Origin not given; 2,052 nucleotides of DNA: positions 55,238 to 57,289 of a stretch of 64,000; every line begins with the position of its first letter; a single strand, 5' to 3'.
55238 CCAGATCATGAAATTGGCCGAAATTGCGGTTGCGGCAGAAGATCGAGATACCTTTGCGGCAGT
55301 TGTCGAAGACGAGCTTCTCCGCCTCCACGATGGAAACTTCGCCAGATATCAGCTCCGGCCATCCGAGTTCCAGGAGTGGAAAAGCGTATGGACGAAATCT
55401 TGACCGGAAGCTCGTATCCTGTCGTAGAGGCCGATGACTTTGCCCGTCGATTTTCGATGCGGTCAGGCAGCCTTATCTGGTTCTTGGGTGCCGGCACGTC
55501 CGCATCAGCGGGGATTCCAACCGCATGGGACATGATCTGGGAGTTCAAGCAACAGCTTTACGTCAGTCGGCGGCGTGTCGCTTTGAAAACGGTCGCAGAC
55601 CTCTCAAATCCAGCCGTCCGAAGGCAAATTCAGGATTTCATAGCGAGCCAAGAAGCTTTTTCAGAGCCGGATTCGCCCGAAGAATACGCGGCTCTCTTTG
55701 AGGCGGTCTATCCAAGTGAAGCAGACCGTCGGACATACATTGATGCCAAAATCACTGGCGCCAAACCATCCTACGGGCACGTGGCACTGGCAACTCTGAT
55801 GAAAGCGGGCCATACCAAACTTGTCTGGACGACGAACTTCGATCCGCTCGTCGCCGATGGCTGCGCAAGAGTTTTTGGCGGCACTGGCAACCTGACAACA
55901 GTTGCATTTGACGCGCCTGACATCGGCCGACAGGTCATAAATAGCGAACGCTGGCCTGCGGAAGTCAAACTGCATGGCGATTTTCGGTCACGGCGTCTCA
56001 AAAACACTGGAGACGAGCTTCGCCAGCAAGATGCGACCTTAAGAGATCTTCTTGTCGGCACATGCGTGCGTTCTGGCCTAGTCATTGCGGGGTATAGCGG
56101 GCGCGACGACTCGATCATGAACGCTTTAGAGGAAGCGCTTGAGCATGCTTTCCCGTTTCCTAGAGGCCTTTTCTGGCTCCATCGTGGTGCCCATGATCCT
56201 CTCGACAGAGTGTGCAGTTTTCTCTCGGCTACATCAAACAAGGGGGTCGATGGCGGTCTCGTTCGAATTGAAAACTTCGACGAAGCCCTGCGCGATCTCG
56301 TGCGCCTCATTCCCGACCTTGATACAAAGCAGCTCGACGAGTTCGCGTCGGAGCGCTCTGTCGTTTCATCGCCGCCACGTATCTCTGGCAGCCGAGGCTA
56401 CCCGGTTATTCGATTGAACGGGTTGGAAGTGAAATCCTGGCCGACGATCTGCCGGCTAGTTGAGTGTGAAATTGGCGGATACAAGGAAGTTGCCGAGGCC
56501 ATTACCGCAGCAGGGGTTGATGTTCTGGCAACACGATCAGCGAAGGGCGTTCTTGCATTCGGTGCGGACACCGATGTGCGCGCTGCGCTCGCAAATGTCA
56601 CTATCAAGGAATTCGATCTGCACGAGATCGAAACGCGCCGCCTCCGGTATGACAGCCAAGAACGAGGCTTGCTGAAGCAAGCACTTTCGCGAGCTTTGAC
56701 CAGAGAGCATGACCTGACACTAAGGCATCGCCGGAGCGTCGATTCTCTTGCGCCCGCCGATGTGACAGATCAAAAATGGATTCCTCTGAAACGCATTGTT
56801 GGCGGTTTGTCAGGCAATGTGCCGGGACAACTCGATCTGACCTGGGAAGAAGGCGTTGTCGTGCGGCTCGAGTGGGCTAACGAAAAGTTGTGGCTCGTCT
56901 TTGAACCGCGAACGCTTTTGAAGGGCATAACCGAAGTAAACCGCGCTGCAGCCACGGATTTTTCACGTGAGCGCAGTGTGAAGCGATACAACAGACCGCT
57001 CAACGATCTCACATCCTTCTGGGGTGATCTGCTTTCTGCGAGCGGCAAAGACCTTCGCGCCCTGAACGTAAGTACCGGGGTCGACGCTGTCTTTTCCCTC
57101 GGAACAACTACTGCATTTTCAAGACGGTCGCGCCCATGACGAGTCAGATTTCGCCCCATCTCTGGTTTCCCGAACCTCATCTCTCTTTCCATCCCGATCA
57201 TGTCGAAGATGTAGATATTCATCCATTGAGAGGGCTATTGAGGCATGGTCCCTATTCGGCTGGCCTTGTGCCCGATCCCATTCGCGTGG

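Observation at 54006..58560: Fic-like gene with a degenerate active-site motif overlapping a SIR2-APAZ / short-pAgo pair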

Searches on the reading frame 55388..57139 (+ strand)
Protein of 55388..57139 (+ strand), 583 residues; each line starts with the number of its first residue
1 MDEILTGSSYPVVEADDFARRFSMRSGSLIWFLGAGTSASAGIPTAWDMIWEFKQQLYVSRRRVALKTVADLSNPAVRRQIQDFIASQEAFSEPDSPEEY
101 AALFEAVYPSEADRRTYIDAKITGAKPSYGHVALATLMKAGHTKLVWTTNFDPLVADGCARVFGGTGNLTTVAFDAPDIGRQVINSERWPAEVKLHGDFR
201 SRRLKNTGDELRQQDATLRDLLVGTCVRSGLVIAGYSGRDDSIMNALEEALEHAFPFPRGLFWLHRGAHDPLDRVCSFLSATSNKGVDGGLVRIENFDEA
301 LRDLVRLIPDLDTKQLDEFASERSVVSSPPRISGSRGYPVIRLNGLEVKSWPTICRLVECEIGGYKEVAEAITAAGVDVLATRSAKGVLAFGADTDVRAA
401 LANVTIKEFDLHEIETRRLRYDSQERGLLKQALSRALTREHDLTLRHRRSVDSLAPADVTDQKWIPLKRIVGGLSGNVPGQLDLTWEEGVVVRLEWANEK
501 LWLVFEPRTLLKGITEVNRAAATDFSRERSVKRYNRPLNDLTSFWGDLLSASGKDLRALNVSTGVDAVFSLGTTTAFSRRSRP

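Call 3: search_protein_families(library=pfam, proteins=[window:55388-57139:+], max_evalue=0.01)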
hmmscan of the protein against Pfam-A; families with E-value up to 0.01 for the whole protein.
window:55388-57139:+ (583 aa): 1 family
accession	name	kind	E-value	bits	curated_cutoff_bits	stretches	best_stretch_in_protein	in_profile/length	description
PF13289.12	SIR2_2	-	3.3e-10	40.6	24.5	1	145-269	2-124/141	SIR2-like domain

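Call 4: search_protein_families(library=padloc, proteins=[window:55388-57139:+], max_evalue=0.01)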
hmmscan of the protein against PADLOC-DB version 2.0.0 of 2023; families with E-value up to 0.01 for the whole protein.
window:55388-57139:+ (583 aa): 10 families
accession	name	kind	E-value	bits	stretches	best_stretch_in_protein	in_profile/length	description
PDLC02419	Aga_SIR2-PNTD1-PNTD2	-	4.7e-181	601.3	1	22-581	1-557/558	Class I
PDLC02401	Aga_SIR2-PNTD1-PNTD2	-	2.5e-179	595.4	1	49-581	1-523/524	Class I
PDLC02420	Aga_SIR2-PNTD1-PNTD2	-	3.6e-81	271.8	1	14-554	5-515/1010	Class I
PDLC02384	pAgo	-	1.6e-74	249.8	1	13-578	5-545/1030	-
PDLC02402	Aga_SIR2-PNTD1-PNTD2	-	1.7e-24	84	1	28-304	14-286/876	Class I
PDLC05061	PDC-S65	-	2.3e-23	81.3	1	32-269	36-258/592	-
PDLC05060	PDC-S65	-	3.9e-16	57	1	124-269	28-166/503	-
PDLC02408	Aga_SIR2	-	1.2e-05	22.6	1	24-58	3-37/343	Class II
PDLC02418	Aga_SIR2-Kinase-PNTD1-PNTD2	-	4.9e-05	19.7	1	190-299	30-139/756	Class I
PDLC04088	SIR2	-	0.006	13.7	0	28-66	21-59/390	-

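Call 5: search_protein_families(library=ncbifam, proteins=[window:55388-57139:+], max_evalue=0.01)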
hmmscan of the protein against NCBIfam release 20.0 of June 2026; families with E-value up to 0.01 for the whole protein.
window:55388-57139:+ (583 aa): 3 families
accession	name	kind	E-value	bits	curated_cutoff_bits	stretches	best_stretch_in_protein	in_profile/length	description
NF040867.1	prot_deacyl_CobB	equivalog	8.5e-06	25.2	320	1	119-170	66-118/242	NAD-dependent protein deacetylase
NF001753.0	PRK00481.1-3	subfamily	0.00045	19.2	243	0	120-155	70-105/252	NAD-dependent protein deacylase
NF003738.0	PRK05333.1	equivalog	0.002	17.1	305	0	121-170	84-134/295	NAD-dependent protein deacetylase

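Call 20: search_dna_similar(query=window:55388-57139:+, collection=plasmids, mode=protein, max_rows=60)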
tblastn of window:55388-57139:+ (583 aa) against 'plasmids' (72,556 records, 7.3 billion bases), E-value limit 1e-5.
Records with a match: 53; places in all: 54; records where one place covers at least 80% of the query: 4.
Best place of each record, by identity: 80-90% 2; 60-80% 1; <60% 50.
By first word of the organism name: Streptomyces 8; Bacillus 8; Halobacterium 8; Rhizobium 3; Bradyrhizobium 2; Rhodococcus 2; Gordonia 2; Cupriavidus 2; Paracoccaceae 1; Sagittula 1; and 16 more.
By predicted mobility (MOB-suite, as given by PLSDB): non-mobilizable 28; conjugative 15; mobilizable 10.
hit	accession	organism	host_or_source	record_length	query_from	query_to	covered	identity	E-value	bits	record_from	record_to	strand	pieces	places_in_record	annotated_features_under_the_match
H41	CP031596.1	Paracoccaceae bacterium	Isolate culture,marine surface water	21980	1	582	100%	86.3%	0e+0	1043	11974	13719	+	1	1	hypothetical protein | Fic/DOC family protein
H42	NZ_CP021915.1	Sagittula sp. P11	cell culture,sulfidic waters (60 m) ...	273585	1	582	100%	86.1%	0e+0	1045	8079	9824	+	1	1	SIR2 family protein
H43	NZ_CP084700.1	Rhizobium ruizarguesonis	Pisum sativum L.,Cell culture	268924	11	581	98%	32.0%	2e-77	275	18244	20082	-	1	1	SIR2 family protein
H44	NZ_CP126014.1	Bradyrhizobium japonicum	Glycine max,soybean,root nodule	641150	13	580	97%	29.3%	3e-56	212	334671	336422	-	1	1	SIR2 family protein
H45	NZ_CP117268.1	Rhizobium rhododendri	Rhododendron sp.,pure bacterial ...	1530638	5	211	36%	70.3%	4e-81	285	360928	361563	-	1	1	record has no annotation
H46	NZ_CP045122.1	Rubrobacter marinus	single pure culture,marine sediment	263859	17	338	55%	28.4%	1e-13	82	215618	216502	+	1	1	SIR2 family protein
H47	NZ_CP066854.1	Rhodococcus pyridinivorans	WHOLE ORGANISM,activated sludge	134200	4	330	56%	26.3%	2e-9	68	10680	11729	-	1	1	SIR2 family protein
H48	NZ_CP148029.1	Gordonia hongkongensis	cell culture,Styx glacier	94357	11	312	52%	27.0%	3e-15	87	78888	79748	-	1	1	SIR2 family protein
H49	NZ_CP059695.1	Gordonia rubripertincta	Cell culture,soil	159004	11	312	52%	27.0%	3e-15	87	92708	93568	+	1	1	SIR2 family protein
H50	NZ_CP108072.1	Streptomyces sp. NBC_00271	-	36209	27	312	49%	27.8%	7e-7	60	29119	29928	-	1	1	SIR2 family protein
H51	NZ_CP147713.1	Bradyrhizobium septentrionale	Glycine max,cell culture,Root nodule ...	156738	27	308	48%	27.8%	8e-13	79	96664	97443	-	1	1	SIR2 family protein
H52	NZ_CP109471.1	Streptomyces sp. NBC_01462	-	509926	32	319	49%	27.2%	6e-11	74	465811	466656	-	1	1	SIR2 family protein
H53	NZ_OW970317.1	Pantoea agglomerans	Olive knot caused by Pseudomonas ...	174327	17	304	49%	26.5%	1e-18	98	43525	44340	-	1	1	SIR2 family protein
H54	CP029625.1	Streptomyces sp. ETH9427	cell culture,soil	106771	32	312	48%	26.9%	3e-7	61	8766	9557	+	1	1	hypothetical protein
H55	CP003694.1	Bacillus thuringiensis MC28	-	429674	22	303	48%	26.6%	2e-13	82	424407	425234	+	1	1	TPR domain protein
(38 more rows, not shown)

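Call 21: get_annotated_region(hit=H43, flank=5000)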
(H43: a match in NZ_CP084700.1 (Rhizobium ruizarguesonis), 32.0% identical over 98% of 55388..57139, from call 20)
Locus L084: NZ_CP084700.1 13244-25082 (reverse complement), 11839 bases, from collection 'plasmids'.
description: Rhizobium ruizarguesonis strain RCAM 1026 plasmid psymb, complete sequence
organism: Rhizobium ruizarguesonis (NCBI taxid 2081791)
taxonomy: Bacteria; Pseudomonadota; Alphaproteobacteria; Hyphomicrobiales; Rhizobiaceae; Rhizobium; Rhizobium ruizarguesonis
host: -; source: Pisum sativum L.,Cell culture; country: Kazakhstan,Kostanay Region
typing (MOB-suite, as given by PLSDB): conjugative; relaxase MOBQ; mating-pair formation MPF_T
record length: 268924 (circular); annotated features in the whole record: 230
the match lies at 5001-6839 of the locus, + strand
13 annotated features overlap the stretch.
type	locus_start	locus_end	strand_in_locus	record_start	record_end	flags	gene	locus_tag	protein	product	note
CDS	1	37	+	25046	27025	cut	qatA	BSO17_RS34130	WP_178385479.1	Qat anti-phage system ATPase QatA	GO:0051607 - defense response to virus [Evidence IEA]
CDS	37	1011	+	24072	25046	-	qatB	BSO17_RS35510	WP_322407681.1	Qat anti-phage system associated protein QatB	GO:0051607 - defense response to virus [Evidence IEA]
CDS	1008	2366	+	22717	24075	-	qatC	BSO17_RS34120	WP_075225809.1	Qat anti-phage system QueC-like protein QatC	GO:0051607 - defense response to virus [Evidence IEA]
CDS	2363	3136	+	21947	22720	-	qatD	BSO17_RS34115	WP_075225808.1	Qat anti-phage system TatD family nuclease QatD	GO:0051607 - defense response to virus [Evidence IEA]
CDS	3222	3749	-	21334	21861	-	-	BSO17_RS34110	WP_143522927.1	hypothetical protein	-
CDS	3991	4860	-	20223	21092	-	-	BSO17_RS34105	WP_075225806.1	hypothetical protein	-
CDS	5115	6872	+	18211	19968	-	-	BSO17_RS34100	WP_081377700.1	SIR2 family protein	-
CDS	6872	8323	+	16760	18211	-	-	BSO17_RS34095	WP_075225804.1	nuclease PIN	-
CDS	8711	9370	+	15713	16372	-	-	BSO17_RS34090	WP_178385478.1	hypothetical protein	-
CDS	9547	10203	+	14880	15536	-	-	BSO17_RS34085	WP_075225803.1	hypothetical protein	-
CDS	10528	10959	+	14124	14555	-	-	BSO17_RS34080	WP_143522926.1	hypothetical protein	-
CDS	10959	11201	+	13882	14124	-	-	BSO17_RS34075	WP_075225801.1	hypothetical protein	-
CDS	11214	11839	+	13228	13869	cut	-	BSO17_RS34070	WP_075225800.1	hypothetical protein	-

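Call 22: get_annotated_region(hit=H44, flank=5000)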
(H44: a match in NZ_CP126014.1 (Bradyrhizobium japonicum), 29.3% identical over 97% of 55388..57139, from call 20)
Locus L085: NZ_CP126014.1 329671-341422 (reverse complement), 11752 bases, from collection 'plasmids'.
description: Bradyrhizobium japonicum strain S11L-Bj plasmid pS11L-1, complete sequence
organism: Bradyrhizobium japonicum (NCBI taxid 375)
taxonomy: Bacteria; Pseudomonadota; Alphaproteobacteria; Hyphomicrobiales; Nitrobacteraceae; Bradyrhizobium; Bradyrhizobium japonicum
host: -; source: Glycine max,soybean,root nodule; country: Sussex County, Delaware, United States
typing (MOB-suite, as given by PLSDB): conjugative; replicon rep_cluster_506; relaxase MOBP; mating-pair formation MPF_T
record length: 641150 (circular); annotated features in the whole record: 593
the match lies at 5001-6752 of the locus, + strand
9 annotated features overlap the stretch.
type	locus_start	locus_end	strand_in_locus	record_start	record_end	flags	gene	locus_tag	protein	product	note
CDS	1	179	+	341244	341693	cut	aroQ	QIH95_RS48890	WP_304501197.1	type II 3-dehydroquinate dehydratase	GO:0009423 - chorismate biosynthetic process [Evidence IEA]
CDS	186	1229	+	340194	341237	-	-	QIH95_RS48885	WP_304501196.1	Gfo/Idh/MocA family oxidoreductase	-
CDS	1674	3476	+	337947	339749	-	-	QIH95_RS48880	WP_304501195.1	tyrosine-type recombinase/integrase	-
CDS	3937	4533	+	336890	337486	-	-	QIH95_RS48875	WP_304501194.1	DUF3102 domain-containing protein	-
CDS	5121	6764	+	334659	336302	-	-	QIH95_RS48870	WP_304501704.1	SIR2 family protein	-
CDS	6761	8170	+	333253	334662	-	-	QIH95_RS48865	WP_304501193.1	nuclease PIN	-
CDS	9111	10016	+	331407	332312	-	-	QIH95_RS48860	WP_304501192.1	hypothetical protein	-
CDS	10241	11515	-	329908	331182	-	-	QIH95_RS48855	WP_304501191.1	DUF2130 domain-containing protein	-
CDS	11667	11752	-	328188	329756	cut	-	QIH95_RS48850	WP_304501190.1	AAA family ATPase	-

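Call 23: get_annotated_region(hit=H45, flank=6000)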
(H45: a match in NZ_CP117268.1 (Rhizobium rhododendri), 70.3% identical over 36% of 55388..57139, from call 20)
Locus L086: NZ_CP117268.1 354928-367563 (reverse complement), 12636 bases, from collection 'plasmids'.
description: Rhizobium rhododendri strain rho-6.2 plasmid unnamed1, complete sequence
organism: Rhizobium rhododendri (NCBI taxid 2506430)
taxonomy: Bacteria; Pseudomonadota; Alphaproteobacteria; Hyphomicrobiales; Rhizobiaceae; Rhizobium; Rhizobium rhododendri
host: -; source: Rhododendron sp.,pure bacterial culture,Aerial tumor; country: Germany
typing (MOB-suite, as given by PLSDB): non-mobilizable; mating-pair formation MPF_T
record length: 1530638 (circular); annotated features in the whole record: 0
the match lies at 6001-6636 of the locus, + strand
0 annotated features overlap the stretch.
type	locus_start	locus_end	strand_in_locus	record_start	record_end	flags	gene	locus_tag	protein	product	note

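Call 24: find_homologous_proteins(query=window:55388-57139:+, max_evalue=1e-30)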
Query window:55388-57139:+ (583 aa): 2140 proteins with E <= 1e-30 among 8000 candidates; the best 120 are listed.
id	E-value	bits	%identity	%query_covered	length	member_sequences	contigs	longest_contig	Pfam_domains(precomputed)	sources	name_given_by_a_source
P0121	0.0e+0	1315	100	100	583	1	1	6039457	PF13289.13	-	-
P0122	0.0e+0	1117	86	97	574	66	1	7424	PF13289.13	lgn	-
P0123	0.0e+0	1098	83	99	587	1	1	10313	PF13289.13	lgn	-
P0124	0.0e+0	1053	79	99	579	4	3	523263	PF13289.13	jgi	jgi:NAD-dependent SIR2 family protein deacetylase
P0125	0.0e+0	1049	79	99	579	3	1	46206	PF13289.13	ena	-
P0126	0.0e+0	1047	83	95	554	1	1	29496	PF13289.13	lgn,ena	-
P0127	0.0e+0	1042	80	98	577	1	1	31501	PF13289.13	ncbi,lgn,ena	-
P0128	0.0e+0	1040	82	95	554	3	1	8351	PF13289.13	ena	-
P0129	0.0e+0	1014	79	95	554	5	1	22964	PF13289.13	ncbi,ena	-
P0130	0.0e+0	1013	76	99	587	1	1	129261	PF13289.13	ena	-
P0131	0.0e+0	1012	79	95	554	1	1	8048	PF13289.13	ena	-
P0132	6.2e-298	1007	83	92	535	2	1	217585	PF13289.13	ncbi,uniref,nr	ncbi:SIR2 family protein (plasmid) [Aquicoccus sp. G2-2]|uniref:SIR2 family protein n=1 Tax=Aquicocc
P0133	2.1e-295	999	78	96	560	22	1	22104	PF13289.13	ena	-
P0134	1.7e-290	983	76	96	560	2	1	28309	PF13289.13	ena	-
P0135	9.5e-290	980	76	96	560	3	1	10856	PF13289.13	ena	-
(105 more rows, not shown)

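Call 26: find_related_loci(query=A2, collection=metagenome_contigs, flank=6000)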
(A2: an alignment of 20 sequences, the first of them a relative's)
Query A2 (583 aa) in metagenome_contigs; peptide patterns used: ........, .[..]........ (x = any residue, [..] = any of these).
281 stretches matched a pattern; 219 encode a relative of the query (tblastn E <= 1e-3); the best 80 are kept; 80 distinct loci.
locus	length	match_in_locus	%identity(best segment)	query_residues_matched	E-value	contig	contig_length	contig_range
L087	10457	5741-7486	86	1-582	0e+0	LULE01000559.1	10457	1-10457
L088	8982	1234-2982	85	1-583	0e+0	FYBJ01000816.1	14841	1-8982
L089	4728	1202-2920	79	10-582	0e+0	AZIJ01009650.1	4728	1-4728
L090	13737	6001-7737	72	4-582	0e+0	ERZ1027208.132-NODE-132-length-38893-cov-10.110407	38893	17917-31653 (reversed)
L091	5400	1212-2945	66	5-582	0e+0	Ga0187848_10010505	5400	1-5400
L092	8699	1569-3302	66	5-582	0e+0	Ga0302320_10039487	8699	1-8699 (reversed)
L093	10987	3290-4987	67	12-577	0e+0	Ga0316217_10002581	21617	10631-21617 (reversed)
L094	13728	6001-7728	65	3-578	0e+0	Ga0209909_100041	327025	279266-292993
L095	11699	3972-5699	65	3-578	0e+0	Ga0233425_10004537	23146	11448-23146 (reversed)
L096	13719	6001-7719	64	8-580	0e+0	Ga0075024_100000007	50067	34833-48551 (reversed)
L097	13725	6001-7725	66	4-578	0e+0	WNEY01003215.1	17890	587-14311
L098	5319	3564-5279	66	11-582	0e+0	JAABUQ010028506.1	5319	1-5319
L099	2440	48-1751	64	13-580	0e+0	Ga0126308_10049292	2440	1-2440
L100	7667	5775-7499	64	4-578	0e+0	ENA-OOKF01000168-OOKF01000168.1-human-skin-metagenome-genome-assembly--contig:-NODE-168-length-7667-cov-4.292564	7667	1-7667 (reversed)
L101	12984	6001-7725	64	4-578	0e+0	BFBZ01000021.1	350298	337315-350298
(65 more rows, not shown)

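Call 67: search_solved_structures(query=window:55388-57139:+, max_evalue=1e-10)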
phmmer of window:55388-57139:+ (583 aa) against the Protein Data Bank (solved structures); distinct sequences matched with E-value up to 1e-10: 3.
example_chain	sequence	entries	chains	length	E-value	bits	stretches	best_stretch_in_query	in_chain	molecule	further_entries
8jl0_A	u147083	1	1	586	2e-72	247.7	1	14-578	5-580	Sir2 superfamily protein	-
8in8_B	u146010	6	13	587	2e-72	247.7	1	14-578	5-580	Sir2 superfamily protein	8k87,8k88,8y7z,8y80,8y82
8jkz_A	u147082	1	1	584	2e-72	247.7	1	14-578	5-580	Sir2 superfamily protein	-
